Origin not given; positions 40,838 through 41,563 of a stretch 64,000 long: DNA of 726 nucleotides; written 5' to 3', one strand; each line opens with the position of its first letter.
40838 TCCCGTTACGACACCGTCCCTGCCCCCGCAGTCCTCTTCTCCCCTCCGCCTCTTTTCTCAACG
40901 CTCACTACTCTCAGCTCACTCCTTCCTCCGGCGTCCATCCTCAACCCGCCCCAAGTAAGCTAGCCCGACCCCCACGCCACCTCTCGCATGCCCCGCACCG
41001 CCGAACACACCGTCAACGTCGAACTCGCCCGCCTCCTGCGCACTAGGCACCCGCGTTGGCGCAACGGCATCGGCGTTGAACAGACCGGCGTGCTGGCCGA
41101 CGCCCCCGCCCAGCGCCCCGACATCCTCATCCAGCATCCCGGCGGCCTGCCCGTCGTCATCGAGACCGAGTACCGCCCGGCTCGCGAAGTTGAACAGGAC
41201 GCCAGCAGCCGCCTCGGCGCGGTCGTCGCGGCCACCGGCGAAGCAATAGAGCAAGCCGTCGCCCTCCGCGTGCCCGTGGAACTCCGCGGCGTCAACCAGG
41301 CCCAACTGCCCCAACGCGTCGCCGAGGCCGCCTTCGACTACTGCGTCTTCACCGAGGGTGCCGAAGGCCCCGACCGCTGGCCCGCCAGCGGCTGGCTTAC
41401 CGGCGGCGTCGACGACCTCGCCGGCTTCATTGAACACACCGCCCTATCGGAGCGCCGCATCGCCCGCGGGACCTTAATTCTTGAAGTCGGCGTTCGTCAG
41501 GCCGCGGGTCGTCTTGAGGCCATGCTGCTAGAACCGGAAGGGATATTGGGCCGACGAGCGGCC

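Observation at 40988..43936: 982-aa HSDR_N-like/PD-(D/E)xK-fold domain fused to a gamma-class N6-adenine methyltransferase with no separate specificity or restriction partner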

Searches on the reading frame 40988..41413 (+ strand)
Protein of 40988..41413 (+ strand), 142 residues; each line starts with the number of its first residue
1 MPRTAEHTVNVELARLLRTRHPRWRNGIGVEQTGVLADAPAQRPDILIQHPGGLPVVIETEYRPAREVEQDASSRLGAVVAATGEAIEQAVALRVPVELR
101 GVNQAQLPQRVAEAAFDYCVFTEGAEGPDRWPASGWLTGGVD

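Call 84: search_solved_structures(query=A6, max_evalue=10, show_alignments=3)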
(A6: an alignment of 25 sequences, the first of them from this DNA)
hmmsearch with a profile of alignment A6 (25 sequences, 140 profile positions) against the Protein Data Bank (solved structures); distinct sequences matched with E-value up to 10: 1.
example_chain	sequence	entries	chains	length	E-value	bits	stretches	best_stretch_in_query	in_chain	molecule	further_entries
7peg_A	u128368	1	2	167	0.19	14.8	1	22-108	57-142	Probable spore germination lipoprotein YhcN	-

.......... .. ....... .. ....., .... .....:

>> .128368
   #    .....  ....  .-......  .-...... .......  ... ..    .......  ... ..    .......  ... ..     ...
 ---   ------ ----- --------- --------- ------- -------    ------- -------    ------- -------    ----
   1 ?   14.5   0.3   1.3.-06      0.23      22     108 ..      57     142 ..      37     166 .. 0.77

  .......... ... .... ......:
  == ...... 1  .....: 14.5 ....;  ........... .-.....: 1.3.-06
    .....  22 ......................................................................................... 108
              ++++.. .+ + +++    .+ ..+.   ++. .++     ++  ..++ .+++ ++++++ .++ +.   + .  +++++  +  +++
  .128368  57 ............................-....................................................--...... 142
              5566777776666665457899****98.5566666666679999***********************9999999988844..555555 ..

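Call 85: search_protein_families(library=pfam, alignment_id=A6, max_evalue=10)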
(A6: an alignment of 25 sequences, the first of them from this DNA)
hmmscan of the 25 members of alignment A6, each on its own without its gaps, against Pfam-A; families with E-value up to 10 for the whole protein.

A. member 1, seq(142 aa): 0 families

B. families by the number of members that match (of 25 scanned): 6 families
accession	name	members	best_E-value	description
PF10392.15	COG5_N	1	0.063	Conserved oligomeric Golgi complex subunit 5, N-terminal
PF14281.12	PDDEXK_4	1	0.064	PD-(D/E)XK nuclease superfamily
PF07912.19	ERp29_N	1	0.095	ERp29, N-terminal domain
PF21296.3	APAF-1-like_WHD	1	0.12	Apoptotic protease-activating factor 1-like, winged-helix domain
PF24608.2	PDDEXK_15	1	0.24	Phage putative PDDEXK endonuclease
PF21534.2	Rost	1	0.26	Protein rolling stone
